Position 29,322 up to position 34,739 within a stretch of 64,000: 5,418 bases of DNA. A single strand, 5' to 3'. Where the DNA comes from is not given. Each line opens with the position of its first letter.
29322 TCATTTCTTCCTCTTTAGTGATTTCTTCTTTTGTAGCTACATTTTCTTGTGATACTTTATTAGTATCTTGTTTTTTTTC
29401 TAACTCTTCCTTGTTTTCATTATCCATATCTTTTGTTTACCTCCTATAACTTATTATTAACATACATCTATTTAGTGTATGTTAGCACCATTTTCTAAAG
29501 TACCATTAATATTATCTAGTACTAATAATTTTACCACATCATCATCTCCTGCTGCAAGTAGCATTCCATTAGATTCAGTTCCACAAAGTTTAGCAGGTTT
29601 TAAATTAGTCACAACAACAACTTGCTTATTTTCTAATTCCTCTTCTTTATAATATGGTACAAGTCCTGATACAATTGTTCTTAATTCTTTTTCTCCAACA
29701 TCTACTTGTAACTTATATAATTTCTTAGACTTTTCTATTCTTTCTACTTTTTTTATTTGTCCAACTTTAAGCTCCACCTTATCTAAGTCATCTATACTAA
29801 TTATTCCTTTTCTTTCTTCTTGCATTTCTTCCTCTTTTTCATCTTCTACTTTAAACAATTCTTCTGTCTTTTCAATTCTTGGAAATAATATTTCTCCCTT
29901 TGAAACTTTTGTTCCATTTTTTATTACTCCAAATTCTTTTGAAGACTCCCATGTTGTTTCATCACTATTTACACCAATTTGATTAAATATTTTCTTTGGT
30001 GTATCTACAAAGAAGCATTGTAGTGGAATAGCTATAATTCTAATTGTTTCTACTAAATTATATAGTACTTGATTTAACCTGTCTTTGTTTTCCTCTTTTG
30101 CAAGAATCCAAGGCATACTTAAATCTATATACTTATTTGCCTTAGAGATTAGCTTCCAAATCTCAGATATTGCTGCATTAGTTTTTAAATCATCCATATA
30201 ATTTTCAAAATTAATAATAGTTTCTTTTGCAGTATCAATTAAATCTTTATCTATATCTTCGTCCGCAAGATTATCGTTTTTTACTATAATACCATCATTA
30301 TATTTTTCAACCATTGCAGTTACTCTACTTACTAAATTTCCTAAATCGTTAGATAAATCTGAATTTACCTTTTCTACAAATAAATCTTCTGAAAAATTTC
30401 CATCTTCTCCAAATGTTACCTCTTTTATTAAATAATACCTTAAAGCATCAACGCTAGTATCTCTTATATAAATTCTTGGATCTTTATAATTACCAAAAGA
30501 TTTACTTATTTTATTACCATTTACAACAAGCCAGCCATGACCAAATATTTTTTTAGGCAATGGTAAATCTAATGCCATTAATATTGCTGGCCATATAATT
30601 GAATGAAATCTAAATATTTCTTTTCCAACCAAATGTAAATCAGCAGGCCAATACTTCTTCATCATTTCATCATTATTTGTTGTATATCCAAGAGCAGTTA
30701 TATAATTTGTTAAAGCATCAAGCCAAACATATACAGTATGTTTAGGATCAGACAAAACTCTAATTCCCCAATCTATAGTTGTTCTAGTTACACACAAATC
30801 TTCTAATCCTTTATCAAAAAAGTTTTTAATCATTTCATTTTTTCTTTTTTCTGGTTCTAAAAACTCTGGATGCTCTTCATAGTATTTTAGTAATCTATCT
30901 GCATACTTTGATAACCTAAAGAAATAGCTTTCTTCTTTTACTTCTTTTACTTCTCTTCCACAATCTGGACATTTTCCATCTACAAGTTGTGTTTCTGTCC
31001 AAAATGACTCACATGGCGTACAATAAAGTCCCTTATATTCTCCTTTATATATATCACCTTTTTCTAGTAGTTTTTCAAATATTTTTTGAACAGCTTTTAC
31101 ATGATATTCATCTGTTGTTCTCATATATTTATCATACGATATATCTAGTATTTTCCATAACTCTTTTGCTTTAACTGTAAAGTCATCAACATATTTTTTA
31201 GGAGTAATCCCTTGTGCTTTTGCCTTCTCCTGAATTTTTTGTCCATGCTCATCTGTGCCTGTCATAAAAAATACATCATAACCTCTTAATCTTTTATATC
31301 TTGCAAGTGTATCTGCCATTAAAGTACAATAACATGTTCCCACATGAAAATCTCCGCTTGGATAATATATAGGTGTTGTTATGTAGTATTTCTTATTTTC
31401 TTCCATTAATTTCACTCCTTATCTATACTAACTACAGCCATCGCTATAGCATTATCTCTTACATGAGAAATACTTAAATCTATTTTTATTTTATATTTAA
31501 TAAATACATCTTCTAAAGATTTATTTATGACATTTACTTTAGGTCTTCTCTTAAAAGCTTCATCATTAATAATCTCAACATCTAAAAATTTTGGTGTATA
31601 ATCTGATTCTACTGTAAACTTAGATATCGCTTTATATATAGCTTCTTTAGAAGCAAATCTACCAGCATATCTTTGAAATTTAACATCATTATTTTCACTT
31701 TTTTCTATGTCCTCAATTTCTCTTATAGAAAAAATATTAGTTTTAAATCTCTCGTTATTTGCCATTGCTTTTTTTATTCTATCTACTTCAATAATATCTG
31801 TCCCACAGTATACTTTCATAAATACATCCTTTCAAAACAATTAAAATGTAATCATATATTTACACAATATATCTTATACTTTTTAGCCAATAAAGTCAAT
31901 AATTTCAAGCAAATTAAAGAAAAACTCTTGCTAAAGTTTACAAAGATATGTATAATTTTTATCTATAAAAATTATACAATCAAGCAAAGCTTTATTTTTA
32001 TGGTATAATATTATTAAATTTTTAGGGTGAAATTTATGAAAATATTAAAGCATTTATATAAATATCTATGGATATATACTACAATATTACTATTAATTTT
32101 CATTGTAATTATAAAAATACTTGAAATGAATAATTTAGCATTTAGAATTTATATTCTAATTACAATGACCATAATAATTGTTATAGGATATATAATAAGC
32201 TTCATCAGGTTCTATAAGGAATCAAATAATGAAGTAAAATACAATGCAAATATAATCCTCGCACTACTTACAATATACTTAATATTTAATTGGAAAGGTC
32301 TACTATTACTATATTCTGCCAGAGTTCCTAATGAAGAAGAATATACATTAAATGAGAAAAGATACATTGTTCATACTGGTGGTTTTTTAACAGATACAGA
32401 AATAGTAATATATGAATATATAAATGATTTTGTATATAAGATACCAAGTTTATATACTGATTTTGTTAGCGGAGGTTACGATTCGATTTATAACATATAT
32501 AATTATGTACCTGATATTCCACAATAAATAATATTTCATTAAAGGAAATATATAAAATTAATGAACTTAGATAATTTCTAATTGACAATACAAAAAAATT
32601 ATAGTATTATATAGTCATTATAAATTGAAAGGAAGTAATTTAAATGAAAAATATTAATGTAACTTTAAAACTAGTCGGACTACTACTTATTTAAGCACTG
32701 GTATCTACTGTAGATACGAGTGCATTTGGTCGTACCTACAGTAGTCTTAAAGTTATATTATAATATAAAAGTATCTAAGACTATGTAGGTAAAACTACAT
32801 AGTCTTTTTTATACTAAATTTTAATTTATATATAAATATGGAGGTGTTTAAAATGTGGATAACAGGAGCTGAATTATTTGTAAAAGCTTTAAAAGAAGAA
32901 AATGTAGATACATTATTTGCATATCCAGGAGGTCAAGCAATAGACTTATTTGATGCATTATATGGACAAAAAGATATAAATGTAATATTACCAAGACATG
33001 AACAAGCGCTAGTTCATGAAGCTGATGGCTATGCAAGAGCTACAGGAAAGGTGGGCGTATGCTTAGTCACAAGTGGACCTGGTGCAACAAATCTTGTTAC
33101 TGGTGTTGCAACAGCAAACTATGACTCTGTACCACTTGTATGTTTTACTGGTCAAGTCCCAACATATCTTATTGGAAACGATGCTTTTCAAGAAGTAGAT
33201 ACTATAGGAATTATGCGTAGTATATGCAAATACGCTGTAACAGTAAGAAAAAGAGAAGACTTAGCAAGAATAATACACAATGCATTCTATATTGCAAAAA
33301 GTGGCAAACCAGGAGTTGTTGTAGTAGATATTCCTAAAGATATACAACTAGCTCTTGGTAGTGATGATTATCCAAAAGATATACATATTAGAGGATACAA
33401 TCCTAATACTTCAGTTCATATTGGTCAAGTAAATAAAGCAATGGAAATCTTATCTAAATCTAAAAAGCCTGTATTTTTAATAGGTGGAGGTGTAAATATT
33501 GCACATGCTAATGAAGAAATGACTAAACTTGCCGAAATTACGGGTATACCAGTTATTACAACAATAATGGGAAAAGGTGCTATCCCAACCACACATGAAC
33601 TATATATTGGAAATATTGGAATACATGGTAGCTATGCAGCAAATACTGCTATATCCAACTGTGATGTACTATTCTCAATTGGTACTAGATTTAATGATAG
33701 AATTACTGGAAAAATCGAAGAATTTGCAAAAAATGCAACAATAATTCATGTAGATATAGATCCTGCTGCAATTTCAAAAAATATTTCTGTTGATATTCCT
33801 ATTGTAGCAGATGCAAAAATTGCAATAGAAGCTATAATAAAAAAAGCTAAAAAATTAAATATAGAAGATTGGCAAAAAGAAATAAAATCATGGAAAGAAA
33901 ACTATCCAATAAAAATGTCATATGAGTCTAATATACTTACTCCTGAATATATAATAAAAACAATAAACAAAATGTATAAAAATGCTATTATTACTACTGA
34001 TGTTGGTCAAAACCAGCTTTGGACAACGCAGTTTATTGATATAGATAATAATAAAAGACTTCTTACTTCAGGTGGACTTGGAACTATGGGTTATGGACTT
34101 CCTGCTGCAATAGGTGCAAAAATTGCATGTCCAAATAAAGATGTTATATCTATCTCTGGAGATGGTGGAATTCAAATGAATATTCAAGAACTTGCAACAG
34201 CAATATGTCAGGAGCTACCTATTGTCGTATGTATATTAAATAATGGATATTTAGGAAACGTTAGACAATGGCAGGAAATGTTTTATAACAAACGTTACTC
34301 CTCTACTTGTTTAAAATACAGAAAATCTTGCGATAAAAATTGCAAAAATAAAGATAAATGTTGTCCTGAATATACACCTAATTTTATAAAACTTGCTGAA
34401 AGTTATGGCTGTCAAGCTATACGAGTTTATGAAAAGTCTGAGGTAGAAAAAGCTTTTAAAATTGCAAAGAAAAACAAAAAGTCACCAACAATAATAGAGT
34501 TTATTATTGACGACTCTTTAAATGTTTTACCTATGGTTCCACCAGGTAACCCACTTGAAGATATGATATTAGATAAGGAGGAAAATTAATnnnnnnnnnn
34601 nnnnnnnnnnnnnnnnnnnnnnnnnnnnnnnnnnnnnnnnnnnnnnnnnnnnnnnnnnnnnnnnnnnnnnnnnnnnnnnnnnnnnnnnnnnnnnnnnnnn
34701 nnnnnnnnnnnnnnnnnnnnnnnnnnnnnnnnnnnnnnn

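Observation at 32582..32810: Leader-peptide transcription attenuator (not a T-box) in front of ilvB-ilvN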

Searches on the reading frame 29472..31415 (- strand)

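Call 36: search_protein_families(library=ncbifam, proteins=[window:29472-31415:-])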
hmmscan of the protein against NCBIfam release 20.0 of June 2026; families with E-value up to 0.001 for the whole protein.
window:29472-31415:- (647 aa): 27 families (the best 25 are shown)
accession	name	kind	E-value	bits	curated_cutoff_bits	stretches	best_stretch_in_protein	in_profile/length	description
NF008900.0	PRK12267.1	equivalog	1.4e-276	919.2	598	1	6-646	2-647/648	methionine--tRNA ligase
TIGR00398.1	metG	equivalog_domain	2.2e-162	541.5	336.35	1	10-515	1-530/530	methionine--tRNA ligase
NF001100.0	PRK00133.1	equivalog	1.5e-138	463.2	587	2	160-633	186-665/676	methionine--tRNA ligase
NF008860.0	PRK11893.2-2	equivalog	3.8e-99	333.2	761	3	252-514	322-580/583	methionine--tRNA ligase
TIGR00399.1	metG_C_term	equivalog_domain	4.4e-38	130.2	116.65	1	522-635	16-128/139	methionine--tRNA ligase subunit beta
TIGR00422.1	valS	equivalog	4.3e-33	114.3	612.1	2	231-582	454-824/863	valine--tRNA ligase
NF009687.0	PRK13208.1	equivalog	8.3e-33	113.5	738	2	5-137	35-182/801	valine--tRNA ligase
TIGR00396.1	leuS_bact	equivalog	1.5e-30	106.1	548.4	2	5-182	26-207/843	leucine--tRNA ligase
TIGR00392.1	ileS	equivalog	1.5e-27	96.1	621.4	2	221-472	529-784/861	isoleucine--tRNA ligase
NF007492.0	PRK10089.1-1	equivalog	8.9e-27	93.2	150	1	539-633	4-97/110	tRNA-binding protein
NF008859.0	PRK11893.2-1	equivalog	5e-26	91.7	553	2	8-156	2-151/498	methionine--tRNA ligase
NF004349.1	PRK05729.1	equivalog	9.4e-26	90.3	704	2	235-597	448-809/860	valine--tRNA ligase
NF008957.0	PRK12300.1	subfamily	4.1e-24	84.6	677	2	285-592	609-886/946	leucine--tRNA ligase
NF000540.1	alt_ValS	exception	8.1e-17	60.4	900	2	7-117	32-146/827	valine--tRNA ligase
TIGR00435.1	cysS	equivalog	1.3e-16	60.8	340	2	259-461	221-401/466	cysteine--tRNA ligase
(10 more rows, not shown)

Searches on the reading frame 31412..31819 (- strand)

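Call 7: search_protein_families(library=pfam, proteins=[window:31412-31819:-])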
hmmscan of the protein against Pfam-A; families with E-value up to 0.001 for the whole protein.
window:31412-31819:- (135 aa): 1 family
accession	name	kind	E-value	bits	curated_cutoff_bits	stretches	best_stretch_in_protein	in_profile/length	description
PF01648.25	ACPS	-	7.3e-09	36.1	25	1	5-87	2-80/111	4'-phosphopantetheinyl transferase superfamily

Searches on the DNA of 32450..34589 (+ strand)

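Call 4: search_rna_families(source=window, start=32450, end=32900, threshold=evalue, max_evalue=10, show_alignments=3)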
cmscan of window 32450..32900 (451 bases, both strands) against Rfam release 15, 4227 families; matches with E-value up to 10: 4.
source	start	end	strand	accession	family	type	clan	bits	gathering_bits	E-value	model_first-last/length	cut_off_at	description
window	32772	32841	+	RF04348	Plastid-psbM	Cis-reg;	-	19.5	52.7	3.9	1-79/79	no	Plastid-psbM 3UTR RNA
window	32771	32816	+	RF04154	mir-1277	Gene; miRNA;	-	17.1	81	2.5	1-78/78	no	mir-1277 microRNA precursor family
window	32777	32806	-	RF00385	IBV_D-RNA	Cis-reg;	-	14.7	35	1.9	6-38/42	no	Infectious bronchitis virus D-RNA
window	32691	32804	+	RF01446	S_pombe_snR95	Gene; snRNA; snoRNA; HACA-box;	-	12.6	60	5.7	1-222/222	no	small nucleolar RNA snR95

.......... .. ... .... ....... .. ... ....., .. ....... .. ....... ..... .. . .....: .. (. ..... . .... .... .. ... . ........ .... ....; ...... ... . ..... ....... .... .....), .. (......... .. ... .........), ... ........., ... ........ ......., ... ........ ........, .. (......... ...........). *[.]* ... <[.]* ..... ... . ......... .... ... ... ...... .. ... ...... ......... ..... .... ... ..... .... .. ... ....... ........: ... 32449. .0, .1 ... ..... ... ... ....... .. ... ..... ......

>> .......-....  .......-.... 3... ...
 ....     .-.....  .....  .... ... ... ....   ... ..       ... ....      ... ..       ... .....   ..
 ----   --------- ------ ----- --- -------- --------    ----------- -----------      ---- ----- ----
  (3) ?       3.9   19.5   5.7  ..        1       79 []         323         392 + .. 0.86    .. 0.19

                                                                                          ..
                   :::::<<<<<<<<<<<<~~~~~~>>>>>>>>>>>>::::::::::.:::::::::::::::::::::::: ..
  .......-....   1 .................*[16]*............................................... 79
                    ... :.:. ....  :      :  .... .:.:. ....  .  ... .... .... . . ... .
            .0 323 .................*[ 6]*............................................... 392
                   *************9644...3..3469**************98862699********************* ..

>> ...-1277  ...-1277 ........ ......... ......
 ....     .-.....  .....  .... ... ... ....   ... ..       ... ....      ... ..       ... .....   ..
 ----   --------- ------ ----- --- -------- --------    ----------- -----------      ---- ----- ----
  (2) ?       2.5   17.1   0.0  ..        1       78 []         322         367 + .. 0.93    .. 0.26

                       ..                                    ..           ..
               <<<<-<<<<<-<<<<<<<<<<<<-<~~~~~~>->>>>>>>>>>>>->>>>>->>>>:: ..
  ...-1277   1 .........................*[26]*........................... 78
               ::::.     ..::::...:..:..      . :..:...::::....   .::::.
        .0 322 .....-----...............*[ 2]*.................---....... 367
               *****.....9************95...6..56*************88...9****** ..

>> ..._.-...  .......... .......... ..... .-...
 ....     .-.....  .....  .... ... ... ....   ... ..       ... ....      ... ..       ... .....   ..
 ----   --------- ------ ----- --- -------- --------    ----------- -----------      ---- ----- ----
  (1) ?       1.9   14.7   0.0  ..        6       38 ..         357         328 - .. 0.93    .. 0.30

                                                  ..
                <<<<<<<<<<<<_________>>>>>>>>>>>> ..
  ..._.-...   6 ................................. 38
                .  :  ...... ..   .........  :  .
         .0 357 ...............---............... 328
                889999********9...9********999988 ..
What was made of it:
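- On Curated Rfam amino-acid leader, riboswitch and ilvB-associated families: The best hits are unrelated families at E of 1.9 or worse, all to the terminator hairpin only (call 4).
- Closest known: ilvB-OMG, ilvB and ilvB-II RNA motifs. Different: No Rfam family matches this leader (call 4).
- Checked: No Rfam hit better than E = 1.9 was found (call 4).
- No Rfam riboswitch or protein-binding leader family matches, even at E up to 10 (call 4).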

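Call 31: search_rna_families(sources=[L013, L017, L018, L021, L022, L023, L030, L031, L005, L009, L014, L020], threshold=gathering)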
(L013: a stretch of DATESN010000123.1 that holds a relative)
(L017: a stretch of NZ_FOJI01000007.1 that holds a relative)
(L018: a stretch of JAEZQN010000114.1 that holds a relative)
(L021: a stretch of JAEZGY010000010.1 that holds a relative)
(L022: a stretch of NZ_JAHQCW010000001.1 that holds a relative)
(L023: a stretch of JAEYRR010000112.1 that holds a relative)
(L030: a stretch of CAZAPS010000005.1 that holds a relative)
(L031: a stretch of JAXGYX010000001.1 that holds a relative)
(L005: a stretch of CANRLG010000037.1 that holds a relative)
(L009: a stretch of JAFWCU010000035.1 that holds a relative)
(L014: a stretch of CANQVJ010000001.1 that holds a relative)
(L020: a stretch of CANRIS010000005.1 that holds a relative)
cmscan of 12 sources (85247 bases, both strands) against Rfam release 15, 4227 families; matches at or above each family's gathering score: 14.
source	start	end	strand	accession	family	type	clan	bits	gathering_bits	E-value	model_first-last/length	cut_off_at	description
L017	2667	2925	+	RF00230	T-box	Cis-reg; leader;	-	123.5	93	8.7e-27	1-219/219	no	T-box leader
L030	451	697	+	RF00230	T-box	Cis-reg; leader;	-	117.9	93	2.4e-25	1-219/219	no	T-box leader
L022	2472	2766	+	RF00230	T-box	Cis-reg; leader;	-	114.9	93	1.4e-24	1-219/219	no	T-box leader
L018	2676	2925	+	RF00230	T-box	Cis-reg; leader;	-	114.6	93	1.8e-24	1-219/219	no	T-box leader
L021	2696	2945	+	RF00230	T-box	Cis-reg; leader;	-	113.6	93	3.1e-24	1-219/219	no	T-box leader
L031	2646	2893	+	RF00230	T-box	Cis-reg; leader;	-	111.7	93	9.7e-24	1-219/219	no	T-box leader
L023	387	633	+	RF00230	T-box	Cis-reg; leader;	-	107.2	93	1.4e-22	1-219/219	no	T-box leader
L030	171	244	+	RF00005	tRNA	Gene; tRNA;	CL00001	71.6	29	1.5e-13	1-71/71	no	tRNA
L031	2349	2422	+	RF00005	tRNA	Gene; tRNA;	CL00001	70.2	29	3.6e-13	1-71/71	no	tRNA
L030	64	134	+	RF00005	tRNA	Gene; tRNA;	CL00001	70.1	29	3.9e-13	1-71/71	no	tRNA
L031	2242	2312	+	RF00005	tRNA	Gene; tRNA;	CL00001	70.1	29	3.9e-13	1-71/71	no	tRNA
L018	2383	2453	-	RF00005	tRNA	Gene; tRNA;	CL00001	55.8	29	3.4e-09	1-71/71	no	tRNA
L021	2404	2474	-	RF00005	tRNA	Gene; tRNA;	CL00001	55.8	29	3.4e-09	1-71/71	no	tRNA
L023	100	170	-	RF00005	tRNA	Gene; tRNA;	CL00001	55.8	29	3.4e-09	1-71/71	no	tRNA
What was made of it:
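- Closest known: T-box leaders. Same: Seven loci (L017, L018, L021, L022, L023, L030, L031) score 107-124 bits (call 31).
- More distant ilvB orthologues have a T-box at the same place (call 31). ilvB in more distant Clostridia carries a T-box at this position (call 31).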
